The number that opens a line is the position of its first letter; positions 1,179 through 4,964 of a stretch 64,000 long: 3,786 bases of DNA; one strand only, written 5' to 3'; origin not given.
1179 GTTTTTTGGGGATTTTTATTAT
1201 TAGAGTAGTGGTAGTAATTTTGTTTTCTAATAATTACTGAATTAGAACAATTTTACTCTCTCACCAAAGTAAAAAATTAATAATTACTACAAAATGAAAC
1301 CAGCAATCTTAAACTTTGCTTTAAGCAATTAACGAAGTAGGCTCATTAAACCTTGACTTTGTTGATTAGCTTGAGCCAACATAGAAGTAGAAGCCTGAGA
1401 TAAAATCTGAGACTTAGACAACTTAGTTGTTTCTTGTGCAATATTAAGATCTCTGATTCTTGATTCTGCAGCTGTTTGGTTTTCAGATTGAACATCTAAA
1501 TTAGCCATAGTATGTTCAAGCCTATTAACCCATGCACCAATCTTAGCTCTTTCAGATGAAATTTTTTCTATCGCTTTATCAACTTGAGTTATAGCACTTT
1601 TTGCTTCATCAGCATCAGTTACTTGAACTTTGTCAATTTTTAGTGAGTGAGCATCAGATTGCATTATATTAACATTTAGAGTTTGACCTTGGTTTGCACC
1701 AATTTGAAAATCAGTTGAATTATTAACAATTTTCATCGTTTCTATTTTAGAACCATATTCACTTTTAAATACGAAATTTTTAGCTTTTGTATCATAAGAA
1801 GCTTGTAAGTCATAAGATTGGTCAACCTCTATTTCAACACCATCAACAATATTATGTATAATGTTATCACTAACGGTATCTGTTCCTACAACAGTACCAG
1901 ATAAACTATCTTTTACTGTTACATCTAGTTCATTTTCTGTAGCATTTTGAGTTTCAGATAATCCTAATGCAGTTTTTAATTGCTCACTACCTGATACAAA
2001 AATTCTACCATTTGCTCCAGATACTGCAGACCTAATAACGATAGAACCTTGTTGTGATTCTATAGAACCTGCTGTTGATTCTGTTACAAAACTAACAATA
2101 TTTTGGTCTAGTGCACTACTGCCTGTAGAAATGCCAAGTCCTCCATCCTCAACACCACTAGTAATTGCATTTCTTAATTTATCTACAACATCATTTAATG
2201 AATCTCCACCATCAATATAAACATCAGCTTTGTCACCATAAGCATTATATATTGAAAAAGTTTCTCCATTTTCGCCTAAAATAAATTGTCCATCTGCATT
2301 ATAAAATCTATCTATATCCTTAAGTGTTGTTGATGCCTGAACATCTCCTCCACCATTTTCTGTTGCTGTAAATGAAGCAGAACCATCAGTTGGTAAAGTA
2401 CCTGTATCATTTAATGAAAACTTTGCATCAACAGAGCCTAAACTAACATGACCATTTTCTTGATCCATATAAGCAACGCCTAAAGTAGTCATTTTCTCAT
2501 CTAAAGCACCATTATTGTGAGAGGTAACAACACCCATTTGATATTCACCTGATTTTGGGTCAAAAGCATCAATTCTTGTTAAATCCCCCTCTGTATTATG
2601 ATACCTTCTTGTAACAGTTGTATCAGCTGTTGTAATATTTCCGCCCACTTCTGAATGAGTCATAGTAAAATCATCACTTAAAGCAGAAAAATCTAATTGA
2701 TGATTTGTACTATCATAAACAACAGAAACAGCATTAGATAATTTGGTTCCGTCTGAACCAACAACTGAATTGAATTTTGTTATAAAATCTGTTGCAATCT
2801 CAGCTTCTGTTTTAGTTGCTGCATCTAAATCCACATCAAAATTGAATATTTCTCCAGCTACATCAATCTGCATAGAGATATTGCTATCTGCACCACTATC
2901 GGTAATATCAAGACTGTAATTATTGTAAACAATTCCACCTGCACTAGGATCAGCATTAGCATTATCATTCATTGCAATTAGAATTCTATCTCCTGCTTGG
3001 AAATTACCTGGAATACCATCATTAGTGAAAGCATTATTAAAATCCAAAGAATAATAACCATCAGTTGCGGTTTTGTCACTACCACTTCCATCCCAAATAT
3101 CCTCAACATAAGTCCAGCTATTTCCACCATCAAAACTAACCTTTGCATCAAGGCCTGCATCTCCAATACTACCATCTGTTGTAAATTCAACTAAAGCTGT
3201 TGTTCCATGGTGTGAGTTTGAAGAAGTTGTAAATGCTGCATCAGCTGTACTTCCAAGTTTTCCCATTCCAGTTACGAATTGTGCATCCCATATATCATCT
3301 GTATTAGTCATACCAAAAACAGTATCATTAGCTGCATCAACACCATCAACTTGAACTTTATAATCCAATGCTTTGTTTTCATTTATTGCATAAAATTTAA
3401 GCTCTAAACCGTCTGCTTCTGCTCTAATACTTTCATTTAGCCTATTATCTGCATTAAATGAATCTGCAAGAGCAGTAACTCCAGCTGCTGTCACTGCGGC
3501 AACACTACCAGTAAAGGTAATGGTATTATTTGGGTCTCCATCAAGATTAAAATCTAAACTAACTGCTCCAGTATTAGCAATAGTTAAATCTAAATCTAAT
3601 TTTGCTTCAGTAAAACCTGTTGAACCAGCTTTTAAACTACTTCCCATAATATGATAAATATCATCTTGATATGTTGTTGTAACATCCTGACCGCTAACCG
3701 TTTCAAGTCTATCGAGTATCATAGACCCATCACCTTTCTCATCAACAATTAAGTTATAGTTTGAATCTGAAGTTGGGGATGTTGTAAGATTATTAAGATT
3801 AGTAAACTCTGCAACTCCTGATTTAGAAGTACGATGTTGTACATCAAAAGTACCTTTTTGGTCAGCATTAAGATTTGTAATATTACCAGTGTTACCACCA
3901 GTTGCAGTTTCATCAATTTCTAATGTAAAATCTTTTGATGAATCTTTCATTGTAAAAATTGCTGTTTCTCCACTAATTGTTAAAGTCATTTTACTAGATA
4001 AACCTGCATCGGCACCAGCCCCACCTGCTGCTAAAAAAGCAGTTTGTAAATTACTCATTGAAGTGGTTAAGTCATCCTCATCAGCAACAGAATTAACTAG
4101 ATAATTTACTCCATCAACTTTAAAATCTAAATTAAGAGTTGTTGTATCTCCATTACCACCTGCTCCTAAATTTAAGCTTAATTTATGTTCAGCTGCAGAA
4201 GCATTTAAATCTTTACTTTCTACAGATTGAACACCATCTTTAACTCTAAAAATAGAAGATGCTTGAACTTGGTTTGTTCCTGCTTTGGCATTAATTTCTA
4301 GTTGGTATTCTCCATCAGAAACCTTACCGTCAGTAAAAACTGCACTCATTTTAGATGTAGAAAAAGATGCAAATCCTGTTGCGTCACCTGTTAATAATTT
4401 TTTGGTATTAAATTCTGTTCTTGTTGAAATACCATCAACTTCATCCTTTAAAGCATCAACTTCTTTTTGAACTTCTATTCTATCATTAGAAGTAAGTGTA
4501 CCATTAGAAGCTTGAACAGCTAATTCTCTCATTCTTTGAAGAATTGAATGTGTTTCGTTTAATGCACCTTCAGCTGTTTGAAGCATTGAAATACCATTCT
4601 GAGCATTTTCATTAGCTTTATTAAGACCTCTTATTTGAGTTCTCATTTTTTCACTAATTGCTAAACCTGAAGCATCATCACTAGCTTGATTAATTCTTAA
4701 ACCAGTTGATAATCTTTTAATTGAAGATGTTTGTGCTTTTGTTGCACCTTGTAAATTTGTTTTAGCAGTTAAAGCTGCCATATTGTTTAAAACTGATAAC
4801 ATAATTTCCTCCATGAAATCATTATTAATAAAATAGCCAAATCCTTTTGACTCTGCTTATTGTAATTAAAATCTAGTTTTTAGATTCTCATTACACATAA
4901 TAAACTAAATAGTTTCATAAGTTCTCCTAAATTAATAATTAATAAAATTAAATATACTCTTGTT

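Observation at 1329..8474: Tandem pair of giant (~1160 aa) flagellins, 3-4 times the size of typical flagellins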

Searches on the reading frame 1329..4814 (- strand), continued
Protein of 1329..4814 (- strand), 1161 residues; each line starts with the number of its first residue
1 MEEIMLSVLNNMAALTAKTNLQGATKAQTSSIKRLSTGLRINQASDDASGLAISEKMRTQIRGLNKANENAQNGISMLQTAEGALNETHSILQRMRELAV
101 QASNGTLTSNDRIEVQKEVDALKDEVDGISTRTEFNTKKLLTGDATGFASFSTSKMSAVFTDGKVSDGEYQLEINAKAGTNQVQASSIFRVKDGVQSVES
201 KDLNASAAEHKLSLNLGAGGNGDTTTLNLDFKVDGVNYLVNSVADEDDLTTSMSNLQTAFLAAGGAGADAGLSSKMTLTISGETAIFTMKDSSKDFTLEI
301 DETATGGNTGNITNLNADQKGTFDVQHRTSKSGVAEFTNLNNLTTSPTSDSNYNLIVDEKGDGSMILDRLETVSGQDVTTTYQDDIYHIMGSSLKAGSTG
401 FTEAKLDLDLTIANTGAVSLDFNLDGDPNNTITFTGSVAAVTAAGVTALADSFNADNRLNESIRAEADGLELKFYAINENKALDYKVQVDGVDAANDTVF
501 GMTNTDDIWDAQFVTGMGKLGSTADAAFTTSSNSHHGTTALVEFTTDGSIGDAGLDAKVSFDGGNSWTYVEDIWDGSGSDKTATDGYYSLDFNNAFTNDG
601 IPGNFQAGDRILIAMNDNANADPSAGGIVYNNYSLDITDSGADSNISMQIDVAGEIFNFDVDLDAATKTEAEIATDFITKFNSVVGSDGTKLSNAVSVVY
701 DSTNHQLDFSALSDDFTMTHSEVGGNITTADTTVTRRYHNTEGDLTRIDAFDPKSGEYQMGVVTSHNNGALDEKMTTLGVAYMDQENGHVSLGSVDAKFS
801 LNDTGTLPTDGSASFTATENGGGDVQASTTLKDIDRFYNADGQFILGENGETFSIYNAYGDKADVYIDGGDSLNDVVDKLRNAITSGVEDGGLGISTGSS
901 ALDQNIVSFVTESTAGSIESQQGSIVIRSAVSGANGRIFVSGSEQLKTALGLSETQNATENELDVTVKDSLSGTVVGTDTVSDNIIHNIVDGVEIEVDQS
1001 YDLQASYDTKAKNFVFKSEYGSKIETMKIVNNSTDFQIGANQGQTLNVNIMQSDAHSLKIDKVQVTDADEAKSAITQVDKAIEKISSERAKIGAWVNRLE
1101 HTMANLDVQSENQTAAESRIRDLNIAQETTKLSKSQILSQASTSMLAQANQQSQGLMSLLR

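Call 42: predict_structure(alignment_id=A1)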
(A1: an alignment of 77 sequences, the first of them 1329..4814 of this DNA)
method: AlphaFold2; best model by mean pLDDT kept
length: 1161 residues; sequences in the alignment: 77
mean_pLDDT: 81.9   pTM: 0.59
mean pLDDT of the five models: 81.9, 81.3, 79.5, 78.8, 77.1
residues with pLDDT >= 90: 266; 70-90: 732; 50-70: 127; < 50: 36
segments of 3 or more residues with pLDDT < 50: 1-8, 41-44, 368-376, 1156-1161
pLDDT, mean of each block of 10 residues (from residue 1): 45 61 67 56 52 75 83 84 88 89 79 85 85 75 81 85 81 87 88 75 82 77 83 85 87 91 63 88 89 83 74 80 77 84 86 87 54 48 75 93 87 94 76 93 96 95 94 89 82 84 78 83 88 86 96 94 92 90 87 92 93 81 54 85 85 84 86 93 89 91 92 83 82 77 86 90 86 89 92 90 78 82 68 85 85 87 89 88 88 84 86 79 87 85 85 86 87 86 83 84 83 83 85 79 77 84 82 87 87 86 83 77 67 67 58 50 36
secondary structure, 60 per line:
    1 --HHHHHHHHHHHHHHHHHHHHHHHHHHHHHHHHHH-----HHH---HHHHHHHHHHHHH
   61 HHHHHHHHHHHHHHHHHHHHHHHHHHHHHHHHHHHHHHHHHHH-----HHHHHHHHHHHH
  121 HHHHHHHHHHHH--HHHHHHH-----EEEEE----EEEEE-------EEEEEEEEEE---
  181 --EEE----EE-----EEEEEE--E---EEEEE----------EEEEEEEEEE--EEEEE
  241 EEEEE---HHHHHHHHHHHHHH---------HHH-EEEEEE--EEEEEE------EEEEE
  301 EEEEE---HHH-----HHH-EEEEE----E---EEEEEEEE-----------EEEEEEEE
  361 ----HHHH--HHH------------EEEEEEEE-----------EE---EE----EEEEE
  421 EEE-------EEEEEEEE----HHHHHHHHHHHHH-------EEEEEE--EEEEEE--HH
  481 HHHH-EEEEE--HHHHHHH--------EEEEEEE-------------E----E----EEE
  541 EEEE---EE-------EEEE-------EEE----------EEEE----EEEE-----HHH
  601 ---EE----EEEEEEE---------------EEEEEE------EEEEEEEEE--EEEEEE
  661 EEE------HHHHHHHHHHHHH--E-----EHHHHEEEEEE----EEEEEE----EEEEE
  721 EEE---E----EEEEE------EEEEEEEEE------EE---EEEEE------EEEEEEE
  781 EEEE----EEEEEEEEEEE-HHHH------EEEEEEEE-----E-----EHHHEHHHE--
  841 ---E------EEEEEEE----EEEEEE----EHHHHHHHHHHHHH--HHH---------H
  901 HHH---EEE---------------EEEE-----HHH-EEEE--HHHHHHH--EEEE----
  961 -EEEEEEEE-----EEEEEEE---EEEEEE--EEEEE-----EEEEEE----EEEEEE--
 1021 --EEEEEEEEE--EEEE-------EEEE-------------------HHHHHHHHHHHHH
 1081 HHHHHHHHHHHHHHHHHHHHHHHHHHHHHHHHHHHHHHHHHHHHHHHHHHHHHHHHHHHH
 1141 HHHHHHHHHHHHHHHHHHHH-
elements in order (helices of 4 or more, strands of 3 or more residues): H3-36 H48-103 H109-132 H135-141 E147-151 E156-160 E168-177 E183-185 E197-202 E209-213 E224-233 E236-245 H249-262 E276-281 E284-289 E296-305 E321-325 E334-341 E353-360 H365-368 E386-393 E416-423 E431-438 H443-455 E463-468 E471-476 H479-484 E486-490 H493-499 E508-514 E538-544 E557-560 E568-570 E581-584 E589-592 E610-616 E632-637 E644-652 E655-663 H670-682 H692-695 E696-701 E706-711 E716-723 E732-736 E743-751 E763-767 E774-784 E789-799 H801-804 E811-818 E851-857 E862-867 H873-885 H900-903 E907-909 E925-928 E938-941 H944-950 E953-956 E962-969 E975-981 E985-990 E993-997 E1003-1008 E1013-1018 E1023-1031 E1034-1037 E1045-1048 H1068-1160

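Call 46: fold_search(model_id=the predicted structure, library=pdb)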
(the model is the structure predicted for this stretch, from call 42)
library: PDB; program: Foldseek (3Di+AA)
matches with E <= 10: 288; with E <= 0.001: 69
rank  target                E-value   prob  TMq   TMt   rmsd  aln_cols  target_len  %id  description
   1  9au6_A                9.8e-46  1.00  0.47  0.65  11.2      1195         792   23  Cryo-EM of Geovibrio thiophilus flagellum (released 2024-11-13)
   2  9n59_A                3.0e-10  1.00  0.18  0.34  33.7      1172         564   14  CryoEM structure of the Azotobacter vinelandii flagellar filament (released 2025-07-16)
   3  9p7r_A1               5.4e-09  1.00  0.11  0.32  22.6       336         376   26  In situ structure of the sheathed FlaB flagellar filament in Vibrio cholerae (released 2025-09-24)
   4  9ygu_A7               6.2e-09  1.00  0.18  0.39  37.9      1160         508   11  Flagella filament structure in H. pylori composed of flagellin FlaA (released 2026-02-25)
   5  9n8a_A1               7.9e-09  1.00  0.11  0.31  22.7       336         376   25  In situ structure of the sheathed FlaD flagellar filament in Vibrio cholerae (released 2025-09-24)
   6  6x80_A                8.2e-09  1.00  0.11  0.22  22.2       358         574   23  Structure of the Campylobacter jejuni G508A Flagellar Filament (released 2020-07-08)
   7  9n8h_A                1.3e-08  1.00  0.11  0.32  22.1       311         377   26  In situ sheathed flagellar filament of Vibrio cholerae resolved with helical reconstruction. (released 2025-09-24)
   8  7sn4_W                2.4e-08  1.00  0.18  0.34  40.3      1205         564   13  Cryo-EM structure of the enterohemorrhagic E. coli O157:H7 flagellar filament (released 2022-03-16)
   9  9n8m_M1               2.9e-08  1.00  0.11  0.32  22.4       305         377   28  In situ sheathed flagellar FlaC filament in Vibrio cholerae. (released 2025-09-24)
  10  9yh1_A1               3.3e-08  1.00  0.18  0.39  36.9      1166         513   12  Structure of flagellin FlaB filament in H. pylori (released 2026-02-25)
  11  9atl_A                4.9e-08  1.00  0.11  0.30  18.3       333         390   26  Cryo-EM of Stenotrophomonas maltophilia flagellum (released 2024-11-13)
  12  7sn4_A                5.9e-08  1.00  0.17  0.33  27.0      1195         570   13  Cryo-EM structure of the enterohemorrhagic E. coli O157:H7 flagellar filament (released 2022-03-16)
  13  9n8g_C                6.2e-08  1.00  0.11  0.32  21.9       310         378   26  In situ sheathed FlaA flagellar filament of Vibrio cholerae (released 2025-09-24)
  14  8jmv_A                1.5e-07  1.00  0.11  0.37   4.0       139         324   62  Flagellar fibrils from Bacillus amyloliquefaciens (released 2023-12-06)
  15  9n8g_A                1.6e-07  1.00  0.11  0.32  21.9       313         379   27  In situ sheathed FlaA flagellar filament of Vibrio cholerae (released 2025-09-24)
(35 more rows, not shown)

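Call 65: list_cluster_members(proteins=[P0004, P0005, P0011, P0014, P0022, P0028, P0035, P0044, P0048, P0021])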
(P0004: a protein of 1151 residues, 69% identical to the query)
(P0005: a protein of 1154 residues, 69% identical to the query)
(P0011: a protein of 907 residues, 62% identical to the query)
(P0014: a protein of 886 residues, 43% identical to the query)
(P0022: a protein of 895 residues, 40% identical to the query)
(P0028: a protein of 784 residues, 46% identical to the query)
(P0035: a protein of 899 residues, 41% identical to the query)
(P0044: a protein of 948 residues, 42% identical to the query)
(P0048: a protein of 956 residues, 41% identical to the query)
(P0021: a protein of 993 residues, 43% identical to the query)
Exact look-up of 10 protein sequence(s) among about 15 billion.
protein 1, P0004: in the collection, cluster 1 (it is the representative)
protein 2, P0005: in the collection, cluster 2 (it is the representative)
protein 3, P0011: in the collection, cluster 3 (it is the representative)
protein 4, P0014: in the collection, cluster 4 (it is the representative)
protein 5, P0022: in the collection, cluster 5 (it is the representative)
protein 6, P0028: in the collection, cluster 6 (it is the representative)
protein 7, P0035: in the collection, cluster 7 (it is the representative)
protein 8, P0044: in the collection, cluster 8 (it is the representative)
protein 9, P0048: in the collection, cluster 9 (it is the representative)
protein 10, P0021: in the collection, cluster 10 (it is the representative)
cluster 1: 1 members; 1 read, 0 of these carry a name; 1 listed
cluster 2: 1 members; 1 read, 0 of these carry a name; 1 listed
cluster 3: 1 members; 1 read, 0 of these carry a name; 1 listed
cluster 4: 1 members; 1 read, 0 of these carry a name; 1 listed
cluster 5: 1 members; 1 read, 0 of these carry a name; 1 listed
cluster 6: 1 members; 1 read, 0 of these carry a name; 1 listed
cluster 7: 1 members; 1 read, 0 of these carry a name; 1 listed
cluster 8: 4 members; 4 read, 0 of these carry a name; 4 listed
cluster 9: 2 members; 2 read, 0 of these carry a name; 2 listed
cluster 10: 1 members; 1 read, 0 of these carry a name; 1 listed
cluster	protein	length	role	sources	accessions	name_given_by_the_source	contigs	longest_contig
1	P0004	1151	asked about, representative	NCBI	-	-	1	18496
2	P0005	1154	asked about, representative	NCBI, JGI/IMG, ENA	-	-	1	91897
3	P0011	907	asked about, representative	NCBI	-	-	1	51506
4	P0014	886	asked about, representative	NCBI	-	-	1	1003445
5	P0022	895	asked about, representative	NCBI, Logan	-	-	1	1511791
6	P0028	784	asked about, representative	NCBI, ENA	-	-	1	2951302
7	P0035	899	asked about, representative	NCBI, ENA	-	-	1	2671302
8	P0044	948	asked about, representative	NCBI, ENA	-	-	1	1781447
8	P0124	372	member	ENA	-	-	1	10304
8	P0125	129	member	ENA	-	-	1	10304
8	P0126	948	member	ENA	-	-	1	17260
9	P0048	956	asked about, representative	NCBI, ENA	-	-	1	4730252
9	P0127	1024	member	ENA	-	-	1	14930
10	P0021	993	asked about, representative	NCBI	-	-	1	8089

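Call 66: find_encoding_contigs(protein=P0005, flank=10000, max_places=3)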
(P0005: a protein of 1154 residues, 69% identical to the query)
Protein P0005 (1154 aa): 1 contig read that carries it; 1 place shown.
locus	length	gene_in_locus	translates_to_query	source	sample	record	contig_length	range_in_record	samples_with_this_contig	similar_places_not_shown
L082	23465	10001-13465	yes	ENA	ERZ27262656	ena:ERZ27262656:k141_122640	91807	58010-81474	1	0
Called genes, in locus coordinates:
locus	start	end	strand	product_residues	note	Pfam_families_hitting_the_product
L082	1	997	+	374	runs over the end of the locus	PF07728:AAA_5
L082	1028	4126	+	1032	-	-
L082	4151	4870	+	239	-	PF00583:Acetyltransf_1 (weak), PF08445:FR47, PF08444:Gly_acyl_tr_C (faint)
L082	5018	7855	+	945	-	PF01326:PPDK_N, PF00391:PEP-utilizers, PF02896:PEP-utilizers_C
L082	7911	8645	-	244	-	PF10135:Rod-binding, PF01551:Peptidase_M23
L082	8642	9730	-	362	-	PF02119:FlgI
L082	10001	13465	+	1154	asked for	PF00669:Flagellin_N, PF00700:Flagellin_C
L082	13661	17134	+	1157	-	PF00669:Flagellin_N, PF00700:Flagellin_C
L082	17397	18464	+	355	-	PF07690:MFS_1, PF12832:MFS_1_like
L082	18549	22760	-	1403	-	PF00370:FGGY_N (faint), PF00480:ROK (faint), PF01869:BcrAD_BadFG, PF09989:DUF2229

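Call 67: find_encoding_contigs(protein=P0002, flank=10000, max_places=3)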
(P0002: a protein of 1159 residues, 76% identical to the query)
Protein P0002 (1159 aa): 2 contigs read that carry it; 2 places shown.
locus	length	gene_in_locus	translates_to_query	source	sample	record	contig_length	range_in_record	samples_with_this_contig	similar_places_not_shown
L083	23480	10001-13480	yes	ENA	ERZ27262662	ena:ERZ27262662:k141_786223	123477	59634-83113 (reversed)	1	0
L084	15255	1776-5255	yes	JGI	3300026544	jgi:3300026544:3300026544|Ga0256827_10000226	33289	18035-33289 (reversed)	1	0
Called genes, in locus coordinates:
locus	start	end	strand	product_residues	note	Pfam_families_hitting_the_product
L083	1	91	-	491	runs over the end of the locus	-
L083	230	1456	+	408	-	PF00149:Metallophos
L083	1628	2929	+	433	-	PF00460:Flg_bb_rod, PF22692:LlgE_F_G_D1, PF07559:FlgE_D2, PF06429:Flg_bbr_C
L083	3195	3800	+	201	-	PF00440:TetR_N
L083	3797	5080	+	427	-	PF25989:YknX_C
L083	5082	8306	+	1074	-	PF00873:ACR_tran, PF03176:MMPL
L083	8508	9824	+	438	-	PF02321:OEP (weak)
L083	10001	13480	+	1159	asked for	PF00669:Flagellin_N, PF00700:Flagellin_C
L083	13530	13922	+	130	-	PF03646:FlaG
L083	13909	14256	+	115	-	-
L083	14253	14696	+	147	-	PF00383:dCMP_cyt_deam_1, PF14437:MafB19-deam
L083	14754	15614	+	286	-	PF01513:NAD_kinase, PF20143:NAD_kinase_C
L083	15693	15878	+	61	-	-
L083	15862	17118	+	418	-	PF08245:Mur_ligase_M, PF02875:Mur_ligase_C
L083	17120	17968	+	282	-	PF02625:XdhC_CoxI, PF13478:XdhC_C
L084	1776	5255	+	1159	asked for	PF00669:Flagellin_N, PF00700:Flagellin_C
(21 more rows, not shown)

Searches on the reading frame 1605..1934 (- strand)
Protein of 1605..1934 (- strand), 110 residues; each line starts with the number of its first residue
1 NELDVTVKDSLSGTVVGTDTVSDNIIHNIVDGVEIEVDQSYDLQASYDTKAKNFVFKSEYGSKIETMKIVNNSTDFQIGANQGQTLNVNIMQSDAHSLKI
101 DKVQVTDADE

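Call 47: search_protein_families(library=pfam, proteins=[window:1605-1934:-], max_evalue=10)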
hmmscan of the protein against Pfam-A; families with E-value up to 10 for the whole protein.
window:1605-1934:- (110 aa): 1 family
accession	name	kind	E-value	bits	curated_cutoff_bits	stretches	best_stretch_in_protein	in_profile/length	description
PF16674.11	UCH_N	-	0.052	13.9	25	1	50-109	34-93/105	N-terminal of ubiquitin carboxyl-terminal hydrolase 37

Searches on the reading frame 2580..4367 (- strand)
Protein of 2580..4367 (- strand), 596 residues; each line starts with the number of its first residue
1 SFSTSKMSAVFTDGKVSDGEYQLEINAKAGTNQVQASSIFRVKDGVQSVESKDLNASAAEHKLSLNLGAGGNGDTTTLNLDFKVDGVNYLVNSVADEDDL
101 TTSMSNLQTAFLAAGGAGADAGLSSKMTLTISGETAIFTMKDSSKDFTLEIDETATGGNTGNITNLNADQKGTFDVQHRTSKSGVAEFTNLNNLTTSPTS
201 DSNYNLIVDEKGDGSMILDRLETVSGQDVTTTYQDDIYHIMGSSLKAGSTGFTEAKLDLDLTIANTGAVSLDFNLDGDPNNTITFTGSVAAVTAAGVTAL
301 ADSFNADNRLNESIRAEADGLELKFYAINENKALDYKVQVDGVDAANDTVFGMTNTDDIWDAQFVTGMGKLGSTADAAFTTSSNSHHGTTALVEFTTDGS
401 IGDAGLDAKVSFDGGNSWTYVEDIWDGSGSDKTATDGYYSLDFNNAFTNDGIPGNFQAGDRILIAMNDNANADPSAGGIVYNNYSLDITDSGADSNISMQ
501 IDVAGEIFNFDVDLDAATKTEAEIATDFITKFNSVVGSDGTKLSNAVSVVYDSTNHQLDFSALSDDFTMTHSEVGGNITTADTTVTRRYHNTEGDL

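Call 36: search_protein_representatives(protein=window:2580-4367:-)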
Query: 596 residues. Proteins with E-value up to 0.001 (for the whole library): 5; up to 1e-10: 4; up to 1e-30: 3. The best 5 are listed.
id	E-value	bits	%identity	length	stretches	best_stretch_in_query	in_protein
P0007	9.5e-81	288.7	43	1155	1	1-573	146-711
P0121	2.0e-38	148.9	34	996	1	4-556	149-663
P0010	4.1e-38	148.0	39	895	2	293-475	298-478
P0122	6.9e-13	64.7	74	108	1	215-269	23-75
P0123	1.3e-04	37.4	31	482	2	3-86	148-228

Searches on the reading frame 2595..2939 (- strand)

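Call 47: search_protein_families(library=pfam, proteins=[window:2595-2939:-], max_evalue=10)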
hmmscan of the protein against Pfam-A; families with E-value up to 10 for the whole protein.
window:2595-2939:- (115 aa): 1 family
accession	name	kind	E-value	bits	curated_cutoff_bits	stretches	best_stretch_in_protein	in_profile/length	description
PF17141.9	DUF5114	-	0.096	13.7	27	1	15-49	17-51/88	Domain of unknown function (DUF5114)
